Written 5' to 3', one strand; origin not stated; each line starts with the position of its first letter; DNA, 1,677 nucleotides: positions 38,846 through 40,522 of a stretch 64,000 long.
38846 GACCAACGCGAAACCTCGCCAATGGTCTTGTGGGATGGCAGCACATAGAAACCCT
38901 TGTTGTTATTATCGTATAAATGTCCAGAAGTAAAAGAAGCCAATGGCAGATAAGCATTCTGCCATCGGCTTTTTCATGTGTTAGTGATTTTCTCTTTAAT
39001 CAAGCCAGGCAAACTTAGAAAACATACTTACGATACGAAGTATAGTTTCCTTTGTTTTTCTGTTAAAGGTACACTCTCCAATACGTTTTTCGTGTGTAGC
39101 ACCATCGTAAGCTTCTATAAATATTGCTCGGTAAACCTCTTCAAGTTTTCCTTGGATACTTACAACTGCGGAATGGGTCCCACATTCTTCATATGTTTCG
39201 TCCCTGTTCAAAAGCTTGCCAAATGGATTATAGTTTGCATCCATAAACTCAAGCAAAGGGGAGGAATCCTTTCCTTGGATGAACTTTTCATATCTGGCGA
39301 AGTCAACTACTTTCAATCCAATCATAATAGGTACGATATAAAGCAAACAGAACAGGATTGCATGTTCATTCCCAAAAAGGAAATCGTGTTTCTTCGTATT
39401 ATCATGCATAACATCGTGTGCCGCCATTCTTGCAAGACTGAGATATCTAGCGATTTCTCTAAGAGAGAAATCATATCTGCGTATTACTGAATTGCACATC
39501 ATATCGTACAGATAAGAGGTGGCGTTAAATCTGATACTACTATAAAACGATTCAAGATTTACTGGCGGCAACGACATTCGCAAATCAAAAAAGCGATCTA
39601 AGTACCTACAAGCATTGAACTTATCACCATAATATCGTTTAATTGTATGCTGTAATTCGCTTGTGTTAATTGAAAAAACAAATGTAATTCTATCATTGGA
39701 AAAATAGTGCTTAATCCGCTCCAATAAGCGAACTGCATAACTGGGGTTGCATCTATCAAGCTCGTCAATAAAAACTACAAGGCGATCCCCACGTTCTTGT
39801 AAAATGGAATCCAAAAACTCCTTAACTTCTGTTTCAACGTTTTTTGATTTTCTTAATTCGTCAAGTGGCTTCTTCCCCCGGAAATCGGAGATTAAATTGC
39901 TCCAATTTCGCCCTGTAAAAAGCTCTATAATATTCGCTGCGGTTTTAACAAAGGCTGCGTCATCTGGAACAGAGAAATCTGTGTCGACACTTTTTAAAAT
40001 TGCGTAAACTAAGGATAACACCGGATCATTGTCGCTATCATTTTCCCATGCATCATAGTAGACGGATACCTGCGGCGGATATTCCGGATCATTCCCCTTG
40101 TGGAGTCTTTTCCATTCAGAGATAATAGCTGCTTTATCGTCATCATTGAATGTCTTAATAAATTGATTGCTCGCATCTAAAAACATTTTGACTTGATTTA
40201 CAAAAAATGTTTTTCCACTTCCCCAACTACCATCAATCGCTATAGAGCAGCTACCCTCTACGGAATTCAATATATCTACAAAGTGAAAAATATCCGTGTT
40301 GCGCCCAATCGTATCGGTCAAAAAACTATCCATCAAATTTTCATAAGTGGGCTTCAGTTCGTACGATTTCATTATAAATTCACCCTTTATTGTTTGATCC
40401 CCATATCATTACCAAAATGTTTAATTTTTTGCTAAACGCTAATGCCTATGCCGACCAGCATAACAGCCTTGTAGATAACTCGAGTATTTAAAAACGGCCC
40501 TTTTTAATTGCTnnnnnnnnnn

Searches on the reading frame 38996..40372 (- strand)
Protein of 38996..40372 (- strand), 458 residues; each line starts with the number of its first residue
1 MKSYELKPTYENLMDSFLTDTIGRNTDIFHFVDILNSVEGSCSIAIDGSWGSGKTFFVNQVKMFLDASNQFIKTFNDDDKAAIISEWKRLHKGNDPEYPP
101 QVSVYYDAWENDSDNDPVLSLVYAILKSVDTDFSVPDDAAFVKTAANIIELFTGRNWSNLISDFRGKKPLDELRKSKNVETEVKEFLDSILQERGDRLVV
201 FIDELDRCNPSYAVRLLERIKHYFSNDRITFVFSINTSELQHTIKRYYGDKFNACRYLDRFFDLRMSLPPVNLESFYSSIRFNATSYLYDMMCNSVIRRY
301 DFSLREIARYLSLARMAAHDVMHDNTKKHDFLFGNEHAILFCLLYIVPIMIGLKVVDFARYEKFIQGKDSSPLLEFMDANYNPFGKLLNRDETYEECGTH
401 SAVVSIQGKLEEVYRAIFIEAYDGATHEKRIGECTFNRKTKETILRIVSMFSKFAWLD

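Call 3: search_protein_families(library=pfam, proteins=[window:38996-40372:-], max_evalue=0.01)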
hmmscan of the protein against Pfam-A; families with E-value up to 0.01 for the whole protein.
window:38996-40372:- (458 aa): 5 families
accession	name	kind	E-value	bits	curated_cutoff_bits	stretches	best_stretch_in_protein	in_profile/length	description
PF07693.20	KAP_NTPase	-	1.5e-32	113.5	20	1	30-276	7-233/293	KAP family P-loop domain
PF13401.12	AAA_22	-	0.00012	22.8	27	0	43-242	7-128/130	AAA domain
PF24883.2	NPHP3_N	-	0.00083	20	24.8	0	174-230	100-156/164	Nephrocystin 3, N-terminal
PF13191.12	AAA_16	-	0.0052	17.7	32.6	0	22-208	3-144/167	AAA ATPase domain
PF07034.17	ORC3_N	-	0.0076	16.1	25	0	181-238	193-239/328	Origin recognition complex (ORC) subunit 3 N-terminus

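Call 4: search_protein_families(library=padloc, proteins=[window:38996-40372:-], max_evalue=0.01)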
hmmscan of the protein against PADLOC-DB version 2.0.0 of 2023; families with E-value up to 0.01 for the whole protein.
window:38996-40372:- (458 aa): 10 families
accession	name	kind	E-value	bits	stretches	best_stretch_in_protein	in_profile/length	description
PDLC04959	PDC-S20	-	4.3e-52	176.2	3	168-392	156-382/464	-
PDLC04956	PDC-S20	-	5.3e-37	126.3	2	174-294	161-277/450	-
PDLC04957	PDC-S20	-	5.7e-27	93.3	2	171-271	159-258/446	-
PDLC04958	PDC-S20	-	7.9e-25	86.1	1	31-273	18-259/458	-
PDLC02210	QatA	-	2.1e-12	44.4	1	177-271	185-280/593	-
PDLC02361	PifA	-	7.6e-12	42.6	2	171-271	158-256/720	PifA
PDLC02209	QatA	-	4.9e-10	36.7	1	155-250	159-256/646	-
PDLC05031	PDC-S49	-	0.00018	18.5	1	43-65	26-48/624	-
PDLC05029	PDC-S49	-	0.00029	17.7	1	25-65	5-47/619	-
PDLC05030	PDC-S49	-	0.00099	15.9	1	42-61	21-40/629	-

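Call 5: search_protein_families(library=ncbifam, proteins=[window:38996-40372:-], max_evalue=0.01)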
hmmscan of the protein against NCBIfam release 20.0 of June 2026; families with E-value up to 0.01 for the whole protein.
window:38996-40372:- (458 aa): 2 families
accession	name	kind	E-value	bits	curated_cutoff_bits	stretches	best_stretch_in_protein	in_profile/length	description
NF041923.1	QatA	equivalog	6.5e-11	41.6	600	1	153-251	157-256/628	Qat anti-phage system ATPase QatA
NF005807.0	PRK07667.1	equivalog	0.00038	20.1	221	1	40-98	16-72/193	kinase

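Call 13: find_homologous_proteins(query=window:38996-40372:-)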
Query window:38996-40372:- (458 aa): 3050 proteins with E <= 0.001 among 8000 candidates; the best 120 are listed.
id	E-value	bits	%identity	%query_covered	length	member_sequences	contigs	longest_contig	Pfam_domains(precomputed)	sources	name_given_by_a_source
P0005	0.0e+0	1049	100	100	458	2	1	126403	PF07693.21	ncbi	-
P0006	6.2e-212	723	68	100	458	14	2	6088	PF07693.21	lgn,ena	-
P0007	1.1e-211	722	69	100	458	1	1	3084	PF07693.21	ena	-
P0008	7.0e-211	719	68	100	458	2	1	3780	PF07693.21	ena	-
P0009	2.3e-210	717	68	100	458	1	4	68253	PF07693.21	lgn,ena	-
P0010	2.7e-210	717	68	100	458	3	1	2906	PF07693.21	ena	-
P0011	3.8e-210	717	68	100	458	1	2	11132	PF07693.21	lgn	-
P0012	5.6e-205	700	66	100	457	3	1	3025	PF07693.21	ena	-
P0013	3.2e-204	697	67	100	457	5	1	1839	PF07693.21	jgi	jgi:hypothetical protein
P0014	2.3e-199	681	65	100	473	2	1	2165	PF07693.21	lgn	-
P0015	4.2e-198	677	65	100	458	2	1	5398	PF07693.21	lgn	-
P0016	6.2e-198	676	65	100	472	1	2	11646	PF07693.21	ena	-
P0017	1.6e-196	672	62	100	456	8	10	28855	PF07693.21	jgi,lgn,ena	-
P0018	1.7e-195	668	64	99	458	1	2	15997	PF07693.21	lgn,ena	-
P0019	1.3e-193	662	62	100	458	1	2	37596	PF07693.21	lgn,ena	-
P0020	2.4e-193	661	62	100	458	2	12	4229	PF07693.21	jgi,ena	-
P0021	8.5e-191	653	63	100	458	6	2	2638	PF07693.21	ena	-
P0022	3.1e-187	641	60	100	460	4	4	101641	PF07693.21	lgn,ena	-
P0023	2.7e-183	628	63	94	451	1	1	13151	PF07693.21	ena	-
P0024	8.4e-183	627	60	100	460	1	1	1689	PF07693.21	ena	-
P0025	2.1e-182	625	58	100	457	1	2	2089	PF07693.21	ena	-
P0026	7.4e-181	620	60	100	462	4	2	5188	PF07693.21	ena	-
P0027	7.2e-178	610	58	100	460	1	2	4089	PF07693.21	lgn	-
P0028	6.7e-176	604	58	100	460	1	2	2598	PF07693.21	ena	-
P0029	2.1e-175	602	58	99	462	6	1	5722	PF07693.21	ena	-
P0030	3.0e-174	598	56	99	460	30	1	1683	PF07693.21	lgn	-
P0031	5.5e-174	598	58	99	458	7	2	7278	PF07693.21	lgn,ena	-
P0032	3.2e-172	592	56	100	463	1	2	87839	PF07693.21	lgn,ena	-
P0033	1.3e-171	590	58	99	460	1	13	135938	PF07693.21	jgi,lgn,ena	-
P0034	1.7e-171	589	56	100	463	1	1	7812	PF07693.21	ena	-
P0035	6.3e-171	587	56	100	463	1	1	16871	PF07693.21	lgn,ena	-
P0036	7.4e-171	587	56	100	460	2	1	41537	PF07693.21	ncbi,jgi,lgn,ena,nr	ncbi:MAG TPA: P-loop NTPase fold protein [Clostridia bacterium]|nr:P-loop NTPase fold protein [Clost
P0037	7.8e-171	587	56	100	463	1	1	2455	PF07693.21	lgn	-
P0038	2.4e-170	586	55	100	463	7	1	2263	PF07693.21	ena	-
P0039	6.7e-170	584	55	99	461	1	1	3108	PF07693.21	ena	-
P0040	1.5e-169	583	56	100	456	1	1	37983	PF07693.21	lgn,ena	-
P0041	2.6e-169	582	55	100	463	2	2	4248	PF07693.21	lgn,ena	-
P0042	4.7e-169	581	55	100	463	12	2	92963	PF07693.21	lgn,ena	-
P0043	1.3e-168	580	57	99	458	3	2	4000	PF07693.21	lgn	-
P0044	1.3e-168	580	57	100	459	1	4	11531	PF07693.21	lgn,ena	-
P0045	3.6e-168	578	57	99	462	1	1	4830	PF07693.21,PF13401.13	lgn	-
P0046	8.4e-168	577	54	100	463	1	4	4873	PF07693.21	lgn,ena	-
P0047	2.3e-167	576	56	100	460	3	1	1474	PF07693.21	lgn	-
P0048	1.5e-166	573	56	100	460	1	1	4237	PF07693.21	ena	-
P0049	1.5e-166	573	55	100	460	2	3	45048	PF07693.21,PF24883.3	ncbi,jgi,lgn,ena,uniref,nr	ncbi:KAP family P-loop NTPase fold protein [Anaerotignum sp.]|uniref:KAP family P-loop NTPase fold p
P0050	2.3e-166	572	55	100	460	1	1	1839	PF07693.21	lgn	-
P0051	2.7e-166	572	56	99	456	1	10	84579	PF07693.21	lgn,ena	-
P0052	9.8e-166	570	54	100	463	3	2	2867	PF07693.21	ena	-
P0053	2.0e-165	569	55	99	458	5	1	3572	PF07693.21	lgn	-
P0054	2.9e-165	569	54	100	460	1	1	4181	PF07693.21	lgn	-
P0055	4.5e-165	568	54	100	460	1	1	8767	PF07693.21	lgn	-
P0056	6.8e-165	568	54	99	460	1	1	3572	PF07693.21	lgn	-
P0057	7.8e-165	567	55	99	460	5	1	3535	PF07693.21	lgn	-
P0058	8.2e-165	567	55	100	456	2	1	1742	PF07693.21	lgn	-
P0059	1.6e-164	566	55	100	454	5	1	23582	PF07693.21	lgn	-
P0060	1.8e-164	566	55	100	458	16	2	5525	PF07693.21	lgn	-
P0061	2.0e-164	566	53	99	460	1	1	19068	PF07693.21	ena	-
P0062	4.9e-164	565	57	100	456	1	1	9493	PF07693.21,PF07728.21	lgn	-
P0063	1.5e-163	563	55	100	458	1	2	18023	PF07693.21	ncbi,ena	-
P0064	3.7e-163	562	56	100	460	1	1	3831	PF07693.21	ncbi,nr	ncbi:MAG: hypothetical protein GX660_16585 [Clostridiaceae bacterium]|nr:hypothetical protein [Clost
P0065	5.0e-163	561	54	100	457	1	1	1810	PF07693.21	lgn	-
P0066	6.7e-163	561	55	100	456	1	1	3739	PF07693.21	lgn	-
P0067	6.7e-163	561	56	99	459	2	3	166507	PF07693.21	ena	-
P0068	1.1e-162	560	55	100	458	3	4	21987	PF07693.21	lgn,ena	-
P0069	1.4e-162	560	53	100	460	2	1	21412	PF07693.21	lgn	-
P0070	1.5e-162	560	54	100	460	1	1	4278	PF07693.21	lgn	-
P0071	1.7e-162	560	54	100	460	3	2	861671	PF07693.21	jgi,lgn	jgi:hypothetical protein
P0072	2.1e-162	559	53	99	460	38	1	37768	PF07693.21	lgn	-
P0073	2.3e-162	559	56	99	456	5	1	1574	PF07693.21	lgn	-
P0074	2.6e-162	559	54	99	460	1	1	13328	PF07693.21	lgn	-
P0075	4.8e-162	558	54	99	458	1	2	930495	PF07693.21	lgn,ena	-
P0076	5.9e-162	558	54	99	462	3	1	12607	PF07693.21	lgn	-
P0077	5.9e-162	558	55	99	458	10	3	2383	PF07693.21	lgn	-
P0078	8.4e-162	557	54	100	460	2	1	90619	PF07693.21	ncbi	-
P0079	9.8e-162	557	54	99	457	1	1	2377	PF07693.21,PF13401.13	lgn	-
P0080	1.4e-161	557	55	100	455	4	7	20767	PF07693.21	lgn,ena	-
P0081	1.9e-161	556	53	100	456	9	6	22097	PF07693.21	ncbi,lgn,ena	-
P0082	2.4e-161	556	54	99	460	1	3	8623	PF07693.21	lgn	-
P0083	2.9e-161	556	52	99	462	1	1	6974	PF07693.21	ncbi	-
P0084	4.1e-161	555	54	100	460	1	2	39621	PF07693.21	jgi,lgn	-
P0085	5.1e-161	555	54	100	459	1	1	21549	PF07693.21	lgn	-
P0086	6.5e-161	554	53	100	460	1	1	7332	PF07693.21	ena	-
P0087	6.7e-161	554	54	99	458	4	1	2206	PF07693.21,PF13401.13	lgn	-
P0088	8.0e-161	554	54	99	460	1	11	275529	PF07693.21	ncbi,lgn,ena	-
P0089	8.2e-161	554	54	99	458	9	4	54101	PF07693.21,PF13401.13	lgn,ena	-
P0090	1.0e-160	554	55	100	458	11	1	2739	PF07693.21,PF13401.13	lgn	-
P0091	1.1e-160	554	54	100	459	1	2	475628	PF07693.21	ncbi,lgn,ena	-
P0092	1.3e-160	553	55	100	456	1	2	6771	PF07693.21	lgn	-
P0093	1.7e-160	553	53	100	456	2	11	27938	PF07693.21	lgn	-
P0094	2.6e-160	552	53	99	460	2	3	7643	PF07693.21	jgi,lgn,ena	-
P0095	2.7e-160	552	54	99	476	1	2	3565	PF07693.21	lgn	-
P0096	4.1e-160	552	56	100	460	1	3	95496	PF07693.21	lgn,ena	-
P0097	4.2e-160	552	54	100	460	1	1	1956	PF07693.21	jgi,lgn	-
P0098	4.9e-160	552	55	100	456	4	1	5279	PF07693.21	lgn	-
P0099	1.2e-159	550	55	100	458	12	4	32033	PF07693.21,PF13401.13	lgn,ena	-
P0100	1.3e-159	550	55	100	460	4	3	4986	PF07693.21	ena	-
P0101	1.5e-159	550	54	100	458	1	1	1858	PF07693.21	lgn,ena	-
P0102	1.7e-159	550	53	99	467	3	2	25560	PF07693.21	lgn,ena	-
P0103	2.3e-159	549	54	99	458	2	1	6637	PF07693.21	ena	-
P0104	3.1e-159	549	55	100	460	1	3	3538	PF07693.21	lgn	-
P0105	9.8e-159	547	54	100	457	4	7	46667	PF07693.21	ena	-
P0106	1.4e-158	547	53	100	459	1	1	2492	PF07693.21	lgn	-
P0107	1.4e-158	547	54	100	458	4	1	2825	PF07693.21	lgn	-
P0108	2.6e-158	546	54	100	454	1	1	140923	PF07693.21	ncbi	-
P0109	2.9e-158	546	54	100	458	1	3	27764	PF07693.21,PF13401.13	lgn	-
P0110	3.9e-158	545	54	100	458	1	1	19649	PF07693.21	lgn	-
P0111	9.9e-158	544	53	100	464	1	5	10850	PF07693.21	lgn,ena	-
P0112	1.7e-157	543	53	100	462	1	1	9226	PF07693.21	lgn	-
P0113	1.7e-157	543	52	100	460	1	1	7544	PF07693.21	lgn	-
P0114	1.9e-157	543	55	100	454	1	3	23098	PF07693.21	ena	-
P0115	2.3e-157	543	52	100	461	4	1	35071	PF07693.21,PF24883.3,PF13401.13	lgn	-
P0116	3.0e-157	542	54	100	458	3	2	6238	PF07693.21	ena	-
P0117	3.7e-157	542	54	99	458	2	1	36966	PF07693.21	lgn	-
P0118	5.7e-157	541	52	99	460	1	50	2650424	PF07693.21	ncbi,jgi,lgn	ncbi:MAG: KAP NTPase domain-containing protein [Clostridium sp.]|jgi:hypothetical protein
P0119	6.1e-157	541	53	100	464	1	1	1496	PF07693.21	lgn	-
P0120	7.7e-157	541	53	100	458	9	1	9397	PF07693.21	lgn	-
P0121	1.0e-156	541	53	100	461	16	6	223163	PF07693.21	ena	-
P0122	1.2e-156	540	52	100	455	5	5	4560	PF07693.21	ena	-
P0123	1.3e-156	540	53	100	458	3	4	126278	PF07693.21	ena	-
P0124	1.3e-156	540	55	99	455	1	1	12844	PF07693.21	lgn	-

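Call 15: find_encoding_contigs(protein=P0005, flank=10000, max_places=3)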
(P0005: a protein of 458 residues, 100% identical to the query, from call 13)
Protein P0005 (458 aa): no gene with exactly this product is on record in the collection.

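Call 16: find_related_loci(query=A1, collection=genome_contigs, flank=8000)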
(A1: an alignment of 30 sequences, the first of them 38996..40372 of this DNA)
Query A1 (458 aa) in genome_contigs; peptide patterns used: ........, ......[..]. (x = any residue, [..] = any of these).
599 stretches matched a pattern (row limit reached: there are more); 473 encode a relative of the query (tblastn E <= 1e-3); the best 80 are kept; 80 distinct loci.
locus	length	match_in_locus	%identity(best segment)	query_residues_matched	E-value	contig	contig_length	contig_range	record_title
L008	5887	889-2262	68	1-458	0e+0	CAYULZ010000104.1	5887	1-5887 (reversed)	MAG TPA_asm: uncultured Lachnospiraceae bacterium isolate SRP315200_co1_53 genome assembly, contig: NODE_33543_length_58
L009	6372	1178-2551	55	1-458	4e-175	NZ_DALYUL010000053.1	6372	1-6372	MAG: Anaerotignum sp. isolate CTOTU47245 NODE_1935_length_6372_cov_3.203736, whole genome shotgun sequence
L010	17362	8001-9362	54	1-454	5e-168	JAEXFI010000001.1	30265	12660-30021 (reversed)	MAG: Bacillota bacterium isolate OH_HBB_241 k127_491972, whole genome shotgun sequence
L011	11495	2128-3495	51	1-457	5e-159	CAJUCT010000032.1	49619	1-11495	MAG TPA_asm: uncultured Acetatifactor sp. isolate MGBC118768 genome assembly, contig: MGBC118768.32, whole genome shotgu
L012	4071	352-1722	50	1-458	2e-163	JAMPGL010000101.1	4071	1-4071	MAG: Lachnospiraceae bacterium isolate NALB_7863_6 Scaffold_#101__SCF_101___4071_bp, whole genome shotgun sequence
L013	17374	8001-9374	51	1-458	1e-157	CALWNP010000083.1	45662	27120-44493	MAG: uncultured Gemmiger sp. isolate BRZ_II__bin19 genome assembly, contig: BRZ_II__NODE_1037_length_45662_cov_11.142306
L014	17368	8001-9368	51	1-457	1e-156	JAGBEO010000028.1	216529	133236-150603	MAG: Lachnospiraceae bacterium isolate RGIG9047 Water_deer_Rectum-4__c246440, whole genome shotgun sequence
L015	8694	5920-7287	52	1-458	9e-153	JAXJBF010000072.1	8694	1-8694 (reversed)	MAG: Peptococcaceae bacterium isolate DOME_MAG_11354 11354_W0105_k141_90611, whole genome shotgun sequence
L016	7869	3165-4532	49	1-455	7e-144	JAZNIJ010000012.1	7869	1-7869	MAG: Eubacteriales bacterium isolate T1900044687_TS20190153.MAGScoT_cleanbin_000008 SGB_1726_k141_2849868, whole genome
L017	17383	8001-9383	46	1-455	1e-139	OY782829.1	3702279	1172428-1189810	MAG: Anaerovoracaceae bacterium isolate 4d0eff97-7de3-49ad-953d-66426f0db4f8 genome assembly, chromosome: 1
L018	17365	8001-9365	46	1-458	2e-128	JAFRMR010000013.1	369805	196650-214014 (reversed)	MAG: Clostridia bacterium isolate RGIG2609 Goat_Omasum-1__c390380, whole genome shotgun sequence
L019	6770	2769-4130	46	1-452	4e-128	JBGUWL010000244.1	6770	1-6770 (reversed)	MAG: Acutalibacteraceae bacterium isolate ruminal_MAG_78 ruminal_MAG_78_contig_0244, whole genome shotgun sequence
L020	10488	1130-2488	45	1-457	1e-125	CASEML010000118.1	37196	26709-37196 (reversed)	uncultured Eubacteriales bacterium isolate SI.O94.metabat-bins.178 genome assembly, contig: SI.O94.metabat-bins.178.fa_k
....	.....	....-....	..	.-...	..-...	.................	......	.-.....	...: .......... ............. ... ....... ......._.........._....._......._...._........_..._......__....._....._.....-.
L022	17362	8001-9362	44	1-455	4e-125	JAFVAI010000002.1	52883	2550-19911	MAG: Schwartzia sp. (in: firmicutes) isolate RGIG4989 Roe_deer_Rumen-5__c5984, whole genome shotgun sequence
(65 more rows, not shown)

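Call 71: find_encoding_contigs(protein=P0009, flank=7000, max_places=3)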
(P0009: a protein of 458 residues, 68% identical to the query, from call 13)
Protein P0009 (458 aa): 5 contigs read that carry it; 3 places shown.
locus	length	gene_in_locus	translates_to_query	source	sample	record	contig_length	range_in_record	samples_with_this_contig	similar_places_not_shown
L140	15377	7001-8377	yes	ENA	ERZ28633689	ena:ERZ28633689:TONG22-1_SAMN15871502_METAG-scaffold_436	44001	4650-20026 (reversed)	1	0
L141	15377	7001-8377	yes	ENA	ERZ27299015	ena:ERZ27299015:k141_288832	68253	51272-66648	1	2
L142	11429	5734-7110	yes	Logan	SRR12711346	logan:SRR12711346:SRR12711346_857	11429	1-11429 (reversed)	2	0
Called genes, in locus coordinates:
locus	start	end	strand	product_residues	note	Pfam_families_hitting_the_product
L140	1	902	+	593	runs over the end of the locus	PF09818:ABC_ATPase, PF21117:MRB1590_C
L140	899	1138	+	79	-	-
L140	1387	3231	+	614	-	PF20446:ABC_N, PF09818:ABC_ATPase, PF21117:MRB1590_C (weak)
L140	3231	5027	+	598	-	PF00005:ABC_tran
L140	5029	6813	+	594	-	PF00664:ABC_membrane, PF00005:ABC_tran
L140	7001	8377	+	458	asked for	PF07693:KAP_NTPase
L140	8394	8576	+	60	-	PF12728:HTH_17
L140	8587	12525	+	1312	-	PF25199:nSTAND_NTPase5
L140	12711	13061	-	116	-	PF14198:TnpV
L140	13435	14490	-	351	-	PF01381:HTH_3, PF12844:HTH_19, PF13443:HTH_26 (faint), PF13560:HTH_31 (weak)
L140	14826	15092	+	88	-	-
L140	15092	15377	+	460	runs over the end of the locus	PF03432:Relaxase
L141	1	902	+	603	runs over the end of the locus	PF09818:ABC_ATPase, PF21117:MRB1590_C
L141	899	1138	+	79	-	-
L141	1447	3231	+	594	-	PF20446:ABC_N, PF09818:ABC_ATPase, PF21117:MRB1590_C (weak)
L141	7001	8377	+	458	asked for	PF07693:KAP_NTPase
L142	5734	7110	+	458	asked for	PF07693:KAP_NTPase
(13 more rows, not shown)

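Call 72: find_encoding_contigs(protein=P0011, flank=7000, max_places=2)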
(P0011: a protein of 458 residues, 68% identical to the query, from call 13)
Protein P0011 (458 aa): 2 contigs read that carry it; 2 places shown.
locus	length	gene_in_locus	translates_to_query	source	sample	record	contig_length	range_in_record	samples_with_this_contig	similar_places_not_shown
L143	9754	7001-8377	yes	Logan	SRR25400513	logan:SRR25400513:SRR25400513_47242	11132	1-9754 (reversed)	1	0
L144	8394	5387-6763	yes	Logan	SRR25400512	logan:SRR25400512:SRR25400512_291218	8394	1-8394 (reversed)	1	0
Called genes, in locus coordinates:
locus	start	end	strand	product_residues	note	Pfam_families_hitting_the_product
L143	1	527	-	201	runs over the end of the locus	PF01726:LexA_DNA_bind (faint), PF00717:Peptidase_S24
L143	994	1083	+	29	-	-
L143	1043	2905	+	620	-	PF09818:ABC_ATPase, PF21117:MRB1590_C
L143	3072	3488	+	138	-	-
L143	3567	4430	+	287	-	PF00005:ABC_tran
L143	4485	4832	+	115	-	PF00005:ABC_tran (weak)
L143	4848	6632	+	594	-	PF00664:ABC_membrane, PF00005:ABC_tran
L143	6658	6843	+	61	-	-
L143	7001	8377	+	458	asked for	PF07693:KAP_NTPase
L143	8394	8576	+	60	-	PF12728:HTH_17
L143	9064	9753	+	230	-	?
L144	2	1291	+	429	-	?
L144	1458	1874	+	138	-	-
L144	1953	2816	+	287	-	PF00005:ABC_tran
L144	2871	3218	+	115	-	PF00005:ABC_tran (weak)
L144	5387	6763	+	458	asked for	PF07693:KAP_NTPase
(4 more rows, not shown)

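Call 74: search_solved_structures(query=A1, max_evalue=0.01)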
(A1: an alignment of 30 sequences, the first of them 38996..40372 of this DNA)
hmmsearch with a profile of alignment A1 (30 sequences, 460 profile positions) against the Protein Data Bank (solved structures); distinct sequences matched with E-value up to 0.01: 0.
